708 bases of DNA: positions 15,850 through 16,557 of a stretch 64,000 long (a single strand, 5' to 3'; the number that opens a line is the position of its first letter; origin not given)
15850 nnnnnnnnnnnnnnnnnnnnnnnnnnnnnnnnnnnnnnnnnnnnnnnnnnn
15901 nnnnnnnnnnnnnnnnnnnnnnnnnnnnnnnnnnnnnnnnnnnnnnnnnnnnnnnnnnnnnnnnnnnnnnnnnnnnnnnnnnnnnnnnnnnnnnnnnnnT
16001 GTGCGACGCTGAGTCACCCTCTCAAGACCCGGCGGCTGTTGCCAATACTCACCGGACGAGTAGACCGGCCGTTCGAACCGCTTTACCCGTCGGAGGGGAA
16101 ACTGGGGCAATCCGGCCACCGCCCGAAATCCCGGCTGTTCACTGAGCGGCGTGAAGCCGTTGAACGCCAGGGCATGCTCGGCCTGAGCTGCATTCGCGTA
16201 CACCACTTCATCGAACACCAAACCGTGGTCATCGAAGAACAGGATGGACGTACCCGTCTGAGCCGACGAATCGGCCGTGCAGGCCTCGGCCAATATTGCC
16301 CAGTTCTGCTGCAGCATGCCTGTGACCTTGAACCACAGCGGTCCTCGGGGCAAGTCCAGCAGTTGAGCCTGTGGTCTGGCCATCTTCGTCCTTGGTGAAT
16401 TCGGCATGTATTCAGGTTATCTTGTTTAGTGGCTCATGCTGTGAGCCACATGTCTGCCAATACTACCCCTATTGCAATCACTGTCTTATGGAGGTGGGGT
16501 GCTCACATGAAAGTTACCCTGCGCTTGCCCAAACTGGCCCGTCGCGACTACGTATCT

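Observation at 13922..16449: WYL-regulator operon with a DUF1810 fusion protein and an SGNH-like protein, next to Zorya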

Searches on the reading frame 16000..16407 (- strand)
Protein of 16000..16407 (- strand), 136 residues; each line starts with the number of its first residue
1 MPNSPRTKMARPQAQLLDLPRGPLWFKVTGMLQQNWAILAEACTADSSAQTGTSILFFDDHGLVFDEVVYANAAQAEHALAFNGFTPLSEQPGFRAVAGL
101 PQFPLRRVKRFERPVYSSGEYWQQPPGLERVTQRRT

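Call 12: find_homologous_proteins(query=window:16000-16407:-, max_evalue=0.001)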
Query seq(136 aa) (136 aa): 3 proteins with E <= 0.001 among 25 candidates.
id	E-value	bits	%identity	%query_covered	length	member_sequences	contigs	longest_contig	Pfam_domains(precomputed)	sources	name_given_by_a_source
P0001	2.1e-28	117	56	85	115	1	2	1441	-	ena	-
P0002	2.4e-27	114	54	79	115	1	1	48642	-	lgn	-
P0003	1.7e-14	72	39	78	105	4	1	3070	-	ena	-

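Call 14: find_encoding_contigs(protein=P0002, flank=10000, max_places=5)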
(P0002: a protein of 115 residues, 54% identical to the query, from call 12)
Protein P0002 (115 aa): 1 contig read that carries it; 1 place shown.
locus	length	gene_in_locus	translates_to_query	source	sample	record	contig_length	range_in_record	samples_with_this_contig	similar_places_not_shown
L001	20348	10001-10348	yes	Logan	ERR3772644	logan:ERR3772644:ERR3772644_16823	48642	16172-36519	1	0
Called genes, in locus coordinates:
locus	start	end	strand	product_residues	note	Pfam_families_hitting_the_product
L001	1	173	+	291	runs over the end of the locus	PF14267:DUF4357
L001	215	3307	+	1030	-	PF04313:HSDR_N, PF00270:DEAD, PF04851:ResIII, PF18766:SWI2_SNF2, PF22679:T1R_D3-like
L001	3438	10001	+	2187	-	PF13195:DUF4011, PF13245:AAA_19 (faint), PF13604:AAA_30 (faint), PF13086:AAA_11 (weak), PF13087:AAA_12, PF18741:MTES_1575, PF01272:GreA_GreB (weak)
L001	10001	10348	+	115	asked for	-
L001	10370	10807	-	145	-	-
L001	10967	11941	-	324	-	PF13280:WYL, PF25583:WCX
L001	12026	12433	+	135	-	-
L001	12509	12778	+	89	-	-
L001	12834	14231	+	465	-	-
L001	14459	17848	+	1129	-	PF13482:RNase_H_2, PF05127:NAT10_TcmA_helicase (faint), PF13245:AAA_19 (weak), PF13604:AAA_30, PF01443:Viral_helicase1 (faint), PF13086:AAA_11 (weak), PF13087:AAA_12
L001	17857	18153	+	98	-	-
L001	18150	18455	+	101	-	-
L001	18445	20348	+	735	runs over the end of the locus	PF00004:AAA (faint), PF28530:DUF8426, PF07728:AAA_5, PF28529:McrB_lid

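Call 15: find_encoding_contigs(protein=P0003, flank=10000, max_places=5)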
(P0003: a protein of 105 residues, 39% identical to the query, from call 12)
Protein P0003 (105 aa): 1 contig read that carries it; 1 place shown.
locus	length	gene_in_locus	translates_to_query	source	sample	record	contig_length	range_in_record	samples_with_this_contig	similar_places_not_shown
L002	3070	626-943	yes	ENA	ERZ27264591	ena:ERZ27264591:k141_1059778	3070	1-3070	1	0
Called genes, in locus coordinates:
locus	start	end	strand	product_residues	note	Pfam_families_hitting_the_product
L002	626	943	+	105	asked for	-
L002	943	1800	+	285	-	PF13020:NOV_C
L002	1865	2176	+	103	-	PF13560:HTH_31 (weak), PF01381:HTH_3 (faint)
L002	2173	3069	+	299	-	?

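Call 49: predict_structure(alignment_id=A4)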
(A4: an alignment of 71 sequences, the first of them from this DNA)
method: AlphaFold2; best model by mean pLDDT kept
length: 119 residues; sequences in the alignment: 71
mean_pLDDT: 87.8   pTM: 0.81
mean pLDDT of the five models: 87.8, 87.6, 87.4, 86.9, 86.8
residues with pLDDT >= 90: 69; 70-90: 39; 50-70: 11; < 50: 0
segments of 3 or more residues with pLDDT < 50: none
pLDDT, mean of each block of 10 residues (from residue 1): 79 90 90 75 87 94 95 97 92 92 80 85
secondary structure, 60 per line:
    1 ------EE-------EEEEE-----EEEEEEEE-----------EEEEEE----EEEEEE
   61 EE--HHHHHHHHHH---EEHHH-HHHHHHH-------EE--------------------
elements in order: E16-20 E26-33 E45-50 E55-62 H65-74 H84-90

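Call 54: fold_search(model_id=the predicted structure, library=pdb)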
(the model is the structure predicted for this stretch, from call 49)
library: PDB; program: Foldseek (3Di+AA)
matches with E <= 10: 98; with E <= 0.001: 0
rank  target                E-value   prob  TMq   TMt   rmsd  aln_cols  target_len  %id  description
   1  1gpp                  1.1e+00  0.01  0.12  0.08  16.1       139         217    9  Crystal structure of the S.cerevisiae Homing Endonuclease PI-SceI Domain I (released 2002-09-19)
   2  1z05                  1.9e+00  0.08  0.18  0.07   8.2        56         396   12  Crystal structure of the ROK family transcriptional regulator, homolog of E.coli MLC protein. (released 2005-03-08)
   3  1srq_C                2.2e+00  0.21  0.34  0.15   6.5        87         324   13  Crystal Structure of the Rap1GAP catalytic domain (released 2004-05-25)
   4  1qa9_A                2.3e+00  0.06  0.18  0.21  12.3        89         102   12  Structure of a Heterophilic Adhesion Complex Between the Human CD2 and CD58(LFA-3) Counter-Receptors (released 1999-04-29)
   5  3cfi_A                2.4e+00  0.23  0.29  0.43  10.0        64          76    8  Nanobody-aided structure determination of the EPSI:EPSJ pseudopilin heterdimer from Vibrio Vulnificus (released 2009-01-13)
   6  5odn_B                2.6e+00  0.04  0.17  0.18   7.2        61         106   20  Salinibacter ruber Single-Strand Binding protein (released 2018-08-01)
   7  4ijh                  2.9e+00  0.04  0.17  0.17   9.3        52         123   15  Fragment-based Discovery of Protein-Protein Interaction Inhibitors of Replication Protein A (released 2013-08-14)
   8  1q48_MODEL_1_A        3.1e+00  0.04  0.17  0.15  12.9        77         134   16  Solution NMR Structure of The Haemophilus Influenzae Iron-Sulfur Cluster Assembly Protein U (IscU) with Zinc B (released 2003-11-18)
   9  6j56_B                3.3e+00  0.06  0.27  0.29   7.0        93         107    9  Crystal structure of Myosin VI CBD in complex with Tom1 MBM (released 2019-08-21)
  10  8qy7                  3.3e+00  0.04  0.20  0.05   8.5        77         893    9  Zorya anti-bacteriophage defense system ZorD apo form (released 2024-11-06)
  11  3ob9_D                3.5e+00  0.03  0.15  0.17  12.5        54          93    7  Structure of the human MSL3 chromo-barrel domain at 2.5 Angstrom resolution (released 2010-10-13)
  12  1srq_B                3.7e+00  0.15  0.32  0.15   5.4        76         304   13  Crystal Structure of the Rap1GAP catalytic domain (released 2004-05-25)
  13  5jmv_A                3.7e+00  0.04  0.16  0.08   7.8        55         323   18  Crystal structure of mjKae1-pfuPcc1 complex (released 2016-07-06)
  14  5odn_G                3.7e+00  0.03  0.17  0.19   7.3        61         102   20  Salinibacter ruber Single-Strand Binding protein (released 2018-08-01)
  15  7yk9                  3.7e+00  0.01  0.13  0.09  19.5       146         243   14  Neutron Structure of PcyA I86D Mutant Complexed with Biliverdin at Room Temperature (released 2023-01-25)
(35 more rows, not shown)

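Call 56: search_dna_similar(query=window:16027-16383:-, collection=phages, mode=protein, max_evalue=0.01)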
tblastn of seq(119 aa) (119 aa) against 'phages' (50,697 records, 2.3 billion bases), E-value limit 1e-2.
No match.

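Call 82: find_related_loci(query=A4, collection=viral_contigs, flank=8000)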
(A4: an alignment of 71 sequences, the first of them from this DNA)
Query A4 (119 aa) in viral_contigs; peptide patterns used: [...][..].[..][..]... (x = any residue, [..] = any of these).
7 stretches matched a pattern; 4 encode a relative of the query (tblastn E <= 1e-3); 4 distinct loci.
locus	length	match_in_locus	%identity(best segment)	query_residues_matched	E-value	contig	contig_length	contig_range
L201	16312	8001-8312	33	5-115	2e-19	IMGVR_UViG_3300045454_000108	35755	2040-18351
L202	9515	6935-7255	32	1-115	1e-18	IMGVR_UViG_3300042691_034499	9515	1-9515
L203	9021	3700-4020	32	1-115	1e-18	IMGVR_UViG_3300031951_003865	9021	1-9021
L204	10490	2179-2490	36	6-115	3e-16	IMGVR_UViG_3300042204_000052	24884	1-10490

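Call 87: search_solved_structures(query=A4, max_evalue=10)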
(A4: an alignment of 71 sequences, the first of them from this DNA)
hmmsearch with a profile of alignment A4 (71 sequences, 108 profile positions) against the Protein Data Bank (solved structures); distinct sequences matched with E-value up to 10: 0.

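Call 88: search_protein_families(library=pfam, alignment_id=A4, max_evalue=10)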
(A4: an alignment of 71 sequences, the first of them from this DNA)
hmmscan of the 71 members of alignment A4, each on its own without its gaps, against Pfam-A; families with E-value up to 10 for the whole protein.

A. member 1, seq(119 aa): 0 families

B. families by the number of members that match (of 71 scanned): 31 families (the first 25 are shown)
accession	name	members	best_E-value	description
PF15597.11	Imm59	3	0.06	Immunity protein 59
PF18663.7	Pallilysin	2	0.045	Pallilysin beta barrel domain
PF22060.2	Cep192_D1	1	0.0014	Cep192 domain 1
PF13373.11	Dsc3_C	1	0.002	DSC E3 ubiquitin ligase complex subunit 3, C-terminal domain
PF18662.7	HTH_56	1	0.028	Cch helix turn helix domain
PF25729.1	crAss_MUZ_C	1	0.037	Crassvirus muzzle protein C-terminal domain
PF14365.11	Neprosin_AP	1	0.041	Neprosin activation peptide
PF11191.13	DUF2782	1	0.049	Protein of unknown function (DUF2782)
PF17430.7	YqgC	1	0.052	Uncharacterized YqgC-like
PF19577.5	DcaP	1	0.063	DcaP outer membrane protein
PF05153.21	MIOX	1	0.064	Myo-inositol oxygenase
PF05303.17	GSKIP_dom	1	0.07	GSKIP domain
PF07927.17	HicA_toxin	1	0.072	HicA toxin of bacterial toxin-antitoxin,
PF22813.1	TcaA_2nd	1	0.073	TcaA protein second domain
PF12968.13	DUF3856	1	0.073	Domain of Unknown Function (DUF3856)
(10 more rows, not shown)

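Call 97: search_protein_families(library=padloc, proteins=[L001:3438-10001:+], max_evalue=0.001)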
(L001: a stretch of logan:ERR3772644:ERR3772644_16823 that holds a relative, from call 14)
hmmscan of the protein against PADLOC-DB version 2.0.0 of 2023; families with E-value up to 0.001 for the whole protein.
L001:3438-10001:+ (2187 aa): 10 families
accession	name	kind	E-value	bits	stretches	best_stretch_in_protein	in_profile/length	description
PDLC05009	PDC-S37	-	0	1284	3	1253-1968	645-1350/1550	-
PDLC02194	Hhe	-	9.2e-302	1002.6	3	1372-1960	1204-1784/1911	-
PDLC03920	MkoA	-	6.3e-26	89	2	1544-1810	787-1075/1112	-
PDLC03924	MkoC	-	1.1e-21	74.8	3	1523-1588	632-709/1136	-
PDLC03921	MkoA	-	1e-08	31.3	1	320-380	1013-1080/1607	-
PDLC04140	mad8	-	6.3e-08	30.5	1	335-433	18-124/314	mads_8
PDLC05035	PDC-S53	-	1.2e-06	24.9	0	343-395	509-559/900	-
PDLC01734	typeIV_RecD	-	1.3e-05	21.7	0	1549-1587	434-475/763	RecD_0_IVD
PDLC00613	ZorC1|ZorC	-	8.5e-05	19.5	1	2116-2176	513-568/570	EH signature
PDLC05065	PDC-S68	-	0.00014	17.8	0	1548-1587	702-744/1221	-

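Call 107: fold_search(model_id=the predicted structure, library=viral)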
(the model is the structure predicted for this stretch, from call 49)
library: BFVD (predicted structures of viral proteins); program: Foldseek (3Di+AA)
matches with E <= 10: 339; with E <= 0.001: 0
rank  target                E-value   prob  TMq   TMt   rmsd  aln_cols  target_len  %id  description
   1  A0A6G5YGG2            3.0e-01  0.18  0.27  0.24  15.1       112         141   10  (no name in the UniProt tables at hand)
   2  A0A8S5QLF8            3.2e-01  0.63  0.36  0.14   4.6        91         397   13  DNA ligase [CrAss-like virus sp. ctYsL76]
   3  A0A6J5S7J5            3.2e-01  0.30  0.36  0.36   7.8       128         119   12  WGR domain containing protein [uncultured Caudovirales phage]
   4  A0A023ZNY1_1          4.5e-01  0.09  0.24  0.04  16.5       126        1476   19  (no name in the UniProt tables at hand)
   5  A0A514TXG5            4.7e-01  0.89  0.45  0.55   6.1        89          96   11  (no name in the UniProt tables at hand)
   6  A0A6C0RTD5            5.6e-01  0.47  0.30  0.35   8.2        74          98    8  Uncharacterized protein [Streptomyces phage JXY1]
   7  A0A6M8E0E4            6.0e-01  0.47  0.28  0.07   5.1        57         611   14  (no name in the UniProt tables at hand)
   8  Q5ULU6                8.0e-01  0.41  0.37  0.45  10.7        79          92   14  Orf18 [Lactobacillus phage LP65]
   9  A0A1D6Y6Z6            8.0e-01  0.33  0.37  0.31   7.7       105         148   11  (no name in the UniProt tables at hand)
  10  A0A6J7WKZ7            8.5e-01  0.44  0.39  0.44   5.5        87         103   11  Uncharacterized protein [uncultured Caudovirales phage]
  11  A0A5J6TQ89            8.5e-01  0.28  0.21  0.42   7.6        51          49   14  (no name in the UniProt tables at hand)
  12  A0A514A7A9            8.5e-01  0.15  0.30  0.30  11.6       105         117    8  (no name in the UniProt tables at hand)
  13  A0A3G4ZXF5            9.0e-01  0.35  0.32  0.22   8.0        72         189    8  Uncharacterized protein [Faunusvirus sp.]
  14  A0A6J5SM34            9.5e-01  0.11  0.24  0.27  13.0        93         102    9  Uncharacterized protein [uncultured Caudovirales phage]
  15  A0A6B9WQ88            9.5e-01  0.06  0.14  0.15  11.1        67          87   13  Uncharacterized protein [Escherichia phage nomo]
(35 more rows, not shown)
